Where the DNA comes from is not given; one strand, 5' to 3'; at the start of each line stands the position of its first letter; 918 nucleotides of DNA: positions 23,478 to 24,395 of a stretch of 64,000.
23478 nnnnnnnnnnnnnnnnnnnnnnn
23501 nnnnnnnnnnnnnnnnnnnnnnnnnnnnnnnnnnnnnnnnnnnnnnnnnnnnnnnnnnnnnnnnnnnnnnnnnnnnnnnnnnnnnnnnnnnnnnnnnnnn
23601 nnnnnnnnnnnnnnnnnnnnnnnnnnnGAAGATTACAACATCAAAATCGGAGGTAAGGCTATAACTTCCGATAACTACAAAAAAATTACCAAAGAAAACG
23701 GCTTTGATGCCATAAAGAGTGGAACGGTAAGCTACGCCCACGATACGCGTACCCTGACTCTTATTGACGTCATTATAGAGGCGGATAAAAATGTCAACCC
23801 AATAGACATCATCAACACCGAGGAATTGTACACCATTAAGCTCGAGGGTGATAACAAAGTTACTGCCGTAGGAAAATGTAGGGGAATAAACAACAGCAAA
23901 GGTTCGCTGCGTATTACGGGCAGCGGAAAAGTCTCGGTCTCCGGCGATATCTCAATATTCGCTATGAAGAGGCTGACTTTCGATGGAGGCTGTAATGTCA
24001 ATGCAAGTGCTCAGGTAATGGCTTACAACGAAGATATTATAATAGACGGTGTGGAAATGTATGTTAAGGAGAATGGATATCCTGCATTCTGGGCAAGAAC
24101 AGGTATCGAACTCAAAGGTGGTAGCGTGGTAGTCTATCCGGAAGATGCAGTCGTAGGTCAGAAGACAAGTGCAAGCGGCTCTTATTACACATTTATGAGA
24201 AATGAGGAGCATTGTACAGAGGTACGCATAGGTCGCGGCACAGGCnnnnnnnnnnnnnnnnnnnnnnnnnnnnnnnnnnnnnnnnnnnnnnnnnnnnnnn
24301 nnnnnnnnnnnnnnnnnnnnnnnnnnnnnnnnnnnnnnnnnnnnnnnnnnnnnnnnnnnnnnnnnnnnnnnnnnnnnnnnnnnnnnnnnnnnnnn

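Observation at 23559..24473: Array member whose passenger domain is swapped for an unrelated, non-LRR domain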

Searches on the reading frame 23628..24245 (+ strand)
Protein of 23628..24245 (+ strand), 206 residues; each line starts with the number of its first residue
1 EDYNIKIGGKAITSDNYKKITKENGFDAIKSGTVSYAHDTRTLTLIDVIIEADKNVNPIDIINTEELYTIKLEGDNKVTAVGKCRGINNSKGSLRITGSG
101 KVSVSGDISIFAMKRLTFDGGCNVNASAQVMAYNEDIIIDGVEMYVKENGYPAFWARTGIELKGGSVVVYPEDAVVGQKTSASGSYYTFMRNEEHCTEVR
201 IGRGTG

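Call 8: find_homologous_proteins(query=window:23628-24245:+, max_evalue=0.001)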
Query seq(206 aa) (206 aa): 4 proteins with E <= 0.001 among 216 candidates.
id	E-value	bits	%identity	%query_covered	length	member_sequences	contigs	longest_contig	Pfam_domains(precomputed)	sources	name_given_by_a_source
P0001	1.2e-128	444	99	100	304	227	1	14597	PF18962.8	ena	-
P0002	1.6e-121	421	95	100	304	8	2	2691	PF18962.8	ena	-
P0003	4.8e-121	420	94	100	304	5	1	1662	PF18962.8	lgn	-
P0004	1.5e-114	399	94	95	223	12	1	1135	-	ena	-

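Call 13: find_encoding_contigs(protein=P0001, flank=10000, max_places=6)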
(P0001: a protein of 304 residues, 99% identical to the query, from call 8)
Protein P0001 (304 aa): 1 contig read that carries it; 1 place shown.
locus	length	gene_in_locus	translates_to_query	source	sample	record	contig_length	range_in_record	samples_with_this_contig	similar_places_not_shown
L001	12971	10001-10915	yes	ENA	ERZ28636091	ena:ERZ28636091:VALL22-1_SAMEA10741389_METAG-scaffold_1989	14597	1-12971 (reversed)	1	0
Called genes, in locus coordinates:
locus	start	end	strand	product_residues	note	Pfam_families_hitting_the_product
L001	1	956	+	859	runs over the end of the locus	?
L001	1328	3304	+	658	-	PF12799:LRR_4 (faint), PF18962:Por_Secre_tail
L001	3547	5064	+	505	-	PF12799:LRR_4 (faint), PF18962:Por_Secre_tail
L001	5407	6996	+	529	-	PF12799:LRR_4 (faint), PF18962:Por_Secre_tail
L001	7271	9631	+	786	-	PF25173:Beta-prop_WDR3_1st (faint), PF12799:LRR_4 (weak), PF17678:Glyco_hydro_92N (faint), PF18962:Por_Secre_tail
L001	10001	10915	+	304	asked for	PF18962:Por_Secre_tail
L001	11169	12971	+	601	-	?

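Call 16: search_protein_representatives(protein=window:23628-24245:+)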
Query: 206 residues. Proteins with E-value up to 0.001 (for the whole library): 218; up to 1e-10: 60; up to 1e-30: 11. The best 150 are listed.
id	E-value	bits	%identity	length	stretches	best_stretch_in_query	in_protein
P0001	3.8e-129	444.4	99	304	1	1-206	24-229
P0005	9.7e-63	227.7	34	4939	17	20-126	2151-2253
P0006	7.3e-58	211.8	33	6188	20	19-132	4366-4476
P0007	3.8e-53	196.4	40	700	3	1-152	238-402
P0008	3.2e-48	180.3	36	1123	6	8-119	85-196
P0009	6.3e-47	176.1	33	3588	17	3-128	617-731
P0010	6.4e-44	166.3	32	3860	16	2-128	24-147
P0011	5.8e-36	140.3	44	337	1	1-204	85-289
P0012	6.9e-35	136.8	40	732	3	9-123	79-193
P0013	1.2e-31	126.2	32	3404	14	19-132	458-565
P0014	2.7e-31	125.1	32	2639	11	24-143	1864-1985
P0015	7.2e-30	120.4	41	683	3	1-77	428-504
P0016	8.2e-30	120.3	37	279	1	2-205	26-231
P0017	2.7e-29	118.6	32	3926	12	2-127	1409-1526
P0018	4.6e-28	114.6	33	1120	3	2-191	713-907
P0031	4.9e-20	88.4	39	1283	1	3-203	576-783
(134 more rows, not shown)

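Call 19: search_protein_families(library=pfam, proteins=[P0005, P0007, P0008, P0011, P0016, P0018, P0031], max_evalue=0.01)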
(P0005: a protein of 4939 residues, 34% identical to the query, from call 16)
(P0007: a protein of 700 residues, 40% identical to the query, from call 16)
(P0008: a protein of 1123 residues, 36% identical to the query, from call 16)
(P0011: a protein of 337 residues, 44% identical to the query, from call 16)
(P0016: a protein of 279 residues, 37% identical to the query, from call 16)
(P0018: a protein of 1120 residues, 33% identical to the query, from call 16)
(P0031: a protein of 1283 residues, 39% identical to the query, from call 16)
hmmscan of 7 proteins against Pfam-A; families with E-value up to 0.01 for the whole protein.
P0005 (4939 aa): 3 families
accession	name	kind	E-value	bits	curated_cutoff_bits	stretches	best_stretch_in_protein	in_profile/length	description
PF13306.12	LRR_5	-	1.7e-96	319.3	27.7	6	141-263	1-121/127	BspA type Leucine rich repeat region (6 copies)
PF13855.12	LRR_8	-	2e-07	31.1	27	0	67-108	11-52/61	Leucine rich repeat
PF23249.1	KH_PARP14_3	-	1.8e-06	28.1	28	0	3906-3921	29-44/61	PARP14, third type I KH domain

P0007 (700 aa): 2 families
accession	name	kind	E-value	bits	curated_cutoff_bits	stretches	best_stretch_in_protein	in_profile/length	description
PF19049.6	SidE_DUB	-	1.3e-06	29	24.2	0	244-320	5-75/173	SidE DUB domain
PF14356.11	DUF4403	-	0.0012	18.1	28.3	0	268-298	315-345/425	Domain of unknown function (DUF4403)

P0008 (1123 aa): 1 family
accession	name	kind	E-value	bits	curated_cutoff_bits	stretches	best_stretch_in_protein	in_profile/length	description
PF24307.1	DUF7486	-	0.0079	16.1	27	0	818-842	66-90/154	Family of unknown function (DUF7486)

P0011 (337 aa): 0 families

P0016 (279 aa): 0 families

P0018 (1120 aa): 2 families
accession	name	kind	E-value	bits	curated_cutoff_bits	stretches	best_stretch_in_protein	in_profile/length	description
PF00041.27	fn3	-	4e-06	27.4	25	1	250-328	8-77/84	Fibronectin type III domain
PF20009.4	GEVED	-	8.8e-05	23.7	24.4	1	575-601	3-28/78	GEVED domain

P0031 (1283 aa): 5 families
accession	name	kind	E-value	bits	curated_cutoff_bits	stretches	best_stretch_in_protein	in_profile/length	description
PF13306.12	LRR_5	-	7.3e-73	242.9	27.7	3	70-188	12-127/127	BspA type Leucine rich repeat region (6 copies)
PF13004.13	BACON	-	1.2e-16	60.8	25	1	817-881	3-61/61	Putative binding domain, N-terminal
PF02368.24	Big_2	-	3.1e-11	43.5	22.8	1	1128-1201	2-74/79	Bacterial Ig-like domain (group 2)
PF13855.12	LRR_8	-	3.1e-07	30.5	27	0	231-272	12-54/61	Leucine rich repeat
PF14262.12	Cthe_2159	-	0.00013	21.7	25.8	1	632-723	63-153/262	Carbohydrate-binding domain-containing protein Cthe_2159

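Call 23: search_solved_structures(query=A2, max_evalue=10, show_alignments=2)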
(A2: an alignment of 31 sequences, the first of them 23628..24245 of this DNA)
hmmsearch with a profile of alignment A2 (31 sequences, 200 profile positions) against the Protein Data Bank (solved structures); distinct sequences matched with E-value up to 10: 5.
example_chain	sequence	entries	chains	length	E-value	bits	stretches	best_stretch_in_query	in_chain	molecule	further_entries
4peu_A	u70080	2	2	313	4.7e-08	36.1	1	38-150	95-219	Uncharacterized protein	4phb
7b5h_AJ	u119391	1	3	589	0.098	15.4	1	34-134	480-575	All3320 protein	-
1i85_A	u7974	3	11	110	1.3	11.8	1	25-74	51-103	T LYMPHOCYTE ACTIVATION ANTIGEN CD86 | T-lymphocyte activation antigen CD86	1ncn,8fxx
5yxk_A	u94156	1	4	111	1.3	11.8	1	25-74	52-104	T-lymphocyte activation antigen CD86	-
6rbk_C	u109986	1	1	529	1.9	11.2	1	83-136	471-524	Afp8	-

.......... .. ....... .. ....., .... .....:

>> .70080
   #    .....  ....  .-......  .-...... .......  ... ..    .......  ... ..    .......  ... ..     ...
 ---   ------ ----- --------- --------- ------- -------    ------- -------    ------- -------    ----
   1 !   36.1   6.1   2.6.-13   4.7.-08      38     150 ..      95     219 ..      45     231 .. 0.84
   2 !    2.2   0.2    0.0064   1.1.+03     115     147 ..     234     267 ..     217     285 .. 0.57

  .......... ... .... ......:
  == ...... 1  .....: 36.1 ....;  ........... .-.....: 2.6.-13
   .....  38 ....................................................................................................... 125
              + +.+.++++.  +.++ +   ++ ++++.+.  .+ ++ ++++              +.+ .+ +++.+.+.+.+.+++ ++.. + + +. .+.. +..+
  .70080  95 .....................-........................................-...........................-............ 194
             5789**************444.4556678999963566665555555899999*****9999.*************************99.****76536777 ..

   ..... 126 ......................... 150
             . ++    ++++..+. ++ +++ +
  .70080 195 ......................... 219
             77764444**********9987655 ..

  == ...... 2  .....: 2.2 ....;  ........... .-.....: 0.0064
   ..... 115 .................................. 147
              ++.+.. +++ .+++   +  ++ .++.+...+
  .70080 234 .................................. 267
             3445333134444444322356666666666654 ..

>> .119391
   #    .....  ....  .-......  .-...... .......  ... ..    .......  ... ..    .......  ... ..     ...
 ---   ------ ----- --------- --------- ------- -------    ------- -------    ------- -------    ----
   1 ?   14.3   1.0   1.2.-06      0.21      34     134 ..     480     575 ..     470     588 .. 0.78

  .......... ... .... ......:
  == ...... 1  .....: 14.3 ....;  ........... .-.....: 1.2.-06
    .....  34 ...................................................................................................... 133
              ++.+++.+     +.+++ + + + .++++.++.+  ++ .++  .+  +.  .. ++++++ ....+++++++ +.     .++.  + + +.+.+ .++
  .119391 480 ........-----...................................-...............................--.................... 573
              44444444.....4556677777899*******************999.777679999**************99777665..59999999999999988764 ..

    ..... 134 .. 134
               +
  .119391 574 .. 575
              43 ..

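Call 24: search_protein_families(library=pfam, alignment_id=A2, max_evalue=1)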
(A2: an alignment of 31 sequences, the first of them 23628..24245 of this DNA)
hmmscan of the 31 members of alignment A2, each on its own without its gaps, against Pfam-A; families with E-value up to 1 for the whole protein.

A. member 1, window:23628-24245:+ (206 aa): 0 families

B. families by the number of members that match (of 31 scanned): 44 families (the first 25 are shown)
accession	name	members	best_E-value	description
PF14262.12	Cthe_2159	11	5.1e-07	Carbohydrate-binding domain-containing protein Cthe_2159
PF13229.12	Beta_helix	4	0.0056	Right handed beta helix region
PF21426.3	GBS104-like_Ig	3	0.033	Tip pilin GBS104-like, Ig-like domain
PF03968.19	LptD_N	2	0.0041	LptA/(LptD N-terminal domain) LPS transport protein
PF18886.6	DUF5649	2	0.051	Repeats of unknown function (DUF5649)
PF18889.6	Beta_helix_3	2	0.15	Beta helix repeat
PF12985.13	DUF3869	1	0.00035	Domain of unknown function (DUF3869)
PF07472.16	PA-IIL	1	0.0071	Fucose-binding lectin II (PA-IIL)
PF07124.16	Phytoreo_P8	1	0.011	Phytoreovirus outer capsid protein P8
PF20606.3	DUF6799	1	0.014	Domain of unknown function (DUF6799)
PF21786.3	Bflower_3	1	0.02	6-fold beta flower protein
PF23249.1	KH_PARP14_3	1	0.024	PARP14, third type I KH domain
PF19719.4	DUF6213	1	0.032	Family of unknown function (DUF6213)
PF16168.11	AIDA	1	0.034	Adhesin of bacterial autotransporter system, probable stalk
PF04872.18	Pox_L5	1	0.041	Poxvirus L5 protein family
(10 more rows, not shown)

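Call 25: find_homologous_proteins(query=A2, max_evalue=0.00001)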
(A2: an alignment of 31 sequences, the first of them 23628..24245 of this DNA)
Query A2 (31 sequences) (206 aa, profile of the alignment): 63 proteins with E <= 0.00001 among 8000 candidates.
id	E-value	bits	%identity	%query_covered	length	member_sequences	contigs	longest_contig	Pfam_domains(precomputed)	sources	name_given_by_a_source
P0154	1.5e-65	239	32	62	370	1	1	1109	-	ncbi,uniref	ncbi:peptidase, partial [Prevotella sp. OH937_COT-195]|uniref:peptidase n=1 Tax=Prevotella sp. OH937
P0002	7.8e-60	220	95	100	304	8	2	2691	PF18962.8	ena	-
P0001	9.2e-60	220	99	100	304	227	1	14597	PF18962.8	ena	-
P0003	1.7e-59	219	94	100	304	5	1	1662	PF18962.8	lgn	-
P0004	3.3e-56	208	94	95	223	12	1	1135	-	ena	-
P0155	1.0e-51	193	35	23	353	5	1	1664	PF13229.13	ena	-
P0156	7.2e-50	187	35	72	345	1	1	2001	PF25059.2,PF00041.28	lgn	-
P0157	8.3e-50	187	36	73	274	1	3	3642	-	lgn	-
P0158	3.4e-49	185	37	72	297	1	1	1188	-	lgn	-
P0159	2.5e-47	179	37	68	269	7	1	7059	-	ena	-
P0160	2.9e-47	179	35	71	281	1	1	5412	-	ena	-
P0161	7.6e-45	171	55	27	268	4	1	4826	-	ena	-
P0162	1.3e-40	157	34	62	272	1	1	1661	-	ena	-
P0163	4.9e-40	155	34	65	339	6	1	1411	-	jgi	-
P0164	6.8e-39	152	36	61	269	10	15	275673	-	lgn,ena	-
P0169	3.1e-37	146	35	60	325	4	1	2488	PF18962.8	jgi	jgi:arginine-specific protease argI polyprotein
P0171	3.0e-36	143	30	60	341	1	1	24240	PF13229.13,PF00542.25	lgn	-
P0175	3.2e-35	140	31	61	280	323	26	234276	-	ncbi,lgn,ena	-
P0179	8.3e-33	132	32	50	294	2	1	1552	PF14262.13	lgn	-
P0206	2.7e-8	52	25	38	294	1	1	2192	PF14262.13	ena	-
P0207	5.0e-8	51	-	-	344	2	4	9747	PF14262.13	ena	-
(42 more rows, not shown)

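Call 47: find_encoding_contigs(protein=P0169, flank=5000, max_places=4)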
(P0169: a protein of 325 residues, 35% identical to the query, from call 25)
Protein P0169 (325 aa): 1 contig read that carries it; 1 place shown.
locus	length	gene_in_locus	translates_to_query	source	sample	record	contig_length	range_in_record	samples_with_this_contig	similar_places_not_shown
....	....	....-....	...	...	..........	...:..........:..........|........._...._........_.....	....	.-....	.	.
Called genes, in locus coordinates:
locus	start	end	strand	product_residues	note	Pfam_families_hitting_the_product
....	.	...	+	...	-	?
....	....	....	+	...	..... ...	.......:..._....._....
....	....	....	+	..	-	?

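Call 48: find_encoding_contigs(protein=P0175, flank=8000, max_places=3)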
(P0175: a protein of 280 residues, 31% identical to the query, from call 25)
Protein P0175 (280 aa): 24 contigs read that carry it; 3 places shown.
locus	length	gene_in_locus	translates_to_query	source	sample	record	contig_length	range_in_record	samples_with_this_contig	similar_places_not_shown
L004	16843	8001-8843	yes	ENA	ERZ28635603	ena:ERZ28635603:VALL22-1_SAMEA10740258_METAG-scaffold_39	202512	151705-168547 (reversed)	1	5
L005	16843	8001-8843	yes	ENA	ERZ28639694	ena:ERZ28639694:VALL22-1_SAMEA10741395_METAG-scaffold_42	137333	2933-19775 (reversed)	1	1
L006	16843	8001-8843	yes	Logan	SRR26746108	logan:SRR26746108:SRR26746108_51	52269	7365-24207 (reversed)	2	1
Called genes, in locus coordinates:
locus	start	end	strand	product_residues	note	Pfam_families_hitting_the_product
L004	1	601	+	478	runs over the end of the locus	PF03062:MBOAT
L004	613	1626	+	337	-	PF14286:DHHW, PF16822:ALGX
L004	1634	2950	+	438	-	PF14286:DHHW, PF16822:ALGX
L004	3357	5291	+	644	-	PF01136:Peptidase_U32, PF12392:DUF3656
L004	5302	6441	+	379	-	-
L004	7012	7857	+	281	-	-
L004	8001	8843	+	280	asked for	-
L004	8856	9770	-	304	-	PF23023:Anti-Pycsar_Apyc1, PF00753:Lactamase_B, PF13691:Lactamase_B_4 (faint), PF12706:Lactamase_B_2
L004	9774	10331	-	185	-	-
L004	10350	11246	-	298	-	PF01503:PRA-PH (faint), PF03819:MazG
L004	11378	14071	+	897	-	PF00133:tRNA-synt_1, PF09334:tRNA-synt_1g, PF13603:tRNA-synt_1_2 (weak), PF09334:tRNA-synt_1g (weak), PF08264:Anticodon_1, PF10458:Val_tRNA-synt_C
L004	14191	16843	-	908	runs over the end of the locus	PF01326:PPDK_N, PF00391:PEP-utilizers, PF02896:PEP-utilizers_C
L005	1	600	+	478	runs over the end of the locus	PF03062:MBOAT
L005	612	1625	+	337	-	PF14286:DHHW, PF16822:ALGX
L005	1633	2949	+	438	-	PF14286:DHHW, PF16822:ALGX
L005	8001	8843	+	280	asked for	-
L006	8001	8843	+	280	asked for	-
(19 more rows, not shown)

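Call 63: search_protein_families(library=pfam, alignment_id=A5, max_evalue=0.001)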
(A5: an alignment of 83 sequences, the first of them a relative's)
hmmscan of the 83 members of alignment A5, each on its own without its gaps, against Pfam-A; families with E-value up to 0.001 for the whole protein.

A. member 1, P0007 (700 aa): 1 family
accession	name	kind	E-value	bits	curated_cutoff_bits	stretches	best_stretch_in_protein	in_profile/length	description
PF19049.6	SidE_DUB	-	1.3e-06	29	24.2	0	244-320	5-75/173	SidE DUB domain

B. families by the number of members that match (of 83 scanned): 25 families
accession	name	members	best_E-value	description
PF14262.12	Cthe_2159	14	2.7e-22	Carbohydrate-binding domain-containing protein Cthe_2159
PF13229.12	Beta_helix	8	1.6e-09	Right handed beta helix region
PF02368.24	Big_2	6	3.1e-33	Bacterial Ig-like domain (group 2)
PF18962.6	Por_Secre_tail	5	3.3e-10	Secretion system C-terminal sorting domain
PF00404.24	Dockerin_1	4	4e-06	Dockerin type I domain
PF07675.18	Cleaved_Adhesin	3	2.2e-47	Cleaved Adhesin Domain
PF14356.11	DUF4403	3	2.2e-05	Domain of unknown function (DUF4403)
PF13306.12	LRR_5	2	1e-27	BspA type Leucine rich repeat region (6 copies)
PF05825.17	PSP94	2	2.2e-08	Beta-microseminoprotein (PSP-94)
PF13004.13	BACON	1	7.4e-08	Putative binding domain, N-terminal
PF07603.17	Lcl_C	1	4.5e-07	Lcl C-terminal domain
PF19049.6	SidE_DUB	1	1.3e-06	SidE DUB domain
PF00041.27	fn3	1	1.5e-06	Fibronectin type III domain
PF22265.2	T26-6p_Ig-like_dom_2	1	1.5e-05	T26-6p, second immunoglobulin-like domain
PF23287.1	KOW7_SPT5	1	2.4e-05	Transcription elongation factor SPT5, seventh KOW domain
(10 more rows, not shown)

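Call 67: find_homologous_proteins(query=P0011, max_evalue=1e-10)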
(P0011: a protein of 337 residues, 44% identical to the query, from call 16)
Query P0011 (337 aa): 6 proteins with E <= 1e-10 among 3077 candidates.
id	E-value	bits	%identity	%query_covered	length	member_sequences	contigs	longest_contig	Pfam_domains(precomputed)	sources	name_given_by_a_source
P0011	1.3e-224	763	100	100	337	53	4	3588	-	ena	-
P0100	7.2e-15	73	31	79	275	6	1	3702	PF13229.13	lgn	-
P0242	3.5e-13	68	38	47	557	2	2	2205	PF26182.1,PF02368.25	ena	-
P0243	1.1e-12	66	58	20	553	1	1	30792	PF02368.25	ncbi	-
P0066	1.3e-12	66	41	39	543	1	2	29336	PF02368.25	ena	-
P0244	7.9e-12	63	41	39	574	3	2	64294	PF02368.25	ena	-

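Call 68: find_encoding_contigs(protein=P0011, flank=4000, max_places=4)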
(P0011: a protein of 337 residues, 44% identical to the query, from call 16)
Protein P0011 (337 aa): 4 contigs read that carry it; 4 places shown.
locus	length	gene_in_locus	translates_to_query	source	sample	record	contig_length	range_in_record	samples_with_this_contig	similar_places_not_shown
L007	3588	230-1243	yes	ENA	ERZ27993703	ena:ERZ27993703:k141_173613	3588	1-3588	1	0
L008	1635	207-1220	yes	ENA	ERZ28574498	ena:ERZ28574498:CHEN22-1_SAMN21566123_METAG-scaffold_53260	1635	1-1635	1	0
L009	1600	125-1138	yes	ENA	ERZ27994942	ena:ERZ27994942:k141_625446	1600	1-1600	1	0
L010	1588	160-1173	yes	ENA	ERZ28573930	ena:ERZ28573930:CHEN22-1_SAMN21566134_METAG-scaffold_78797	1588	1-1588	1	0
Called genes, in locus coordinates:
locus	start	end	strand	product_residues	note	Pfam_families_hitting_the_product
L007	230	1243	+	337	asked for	-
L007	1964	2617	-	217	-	PF01121:CoaE (faint), PF00485:PRK, PF13238:AAA_18 (weak)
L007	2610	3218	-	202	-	-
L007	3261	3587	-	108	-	?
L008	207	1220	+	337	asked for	-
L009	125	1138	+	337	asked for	-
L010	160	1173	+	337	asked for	-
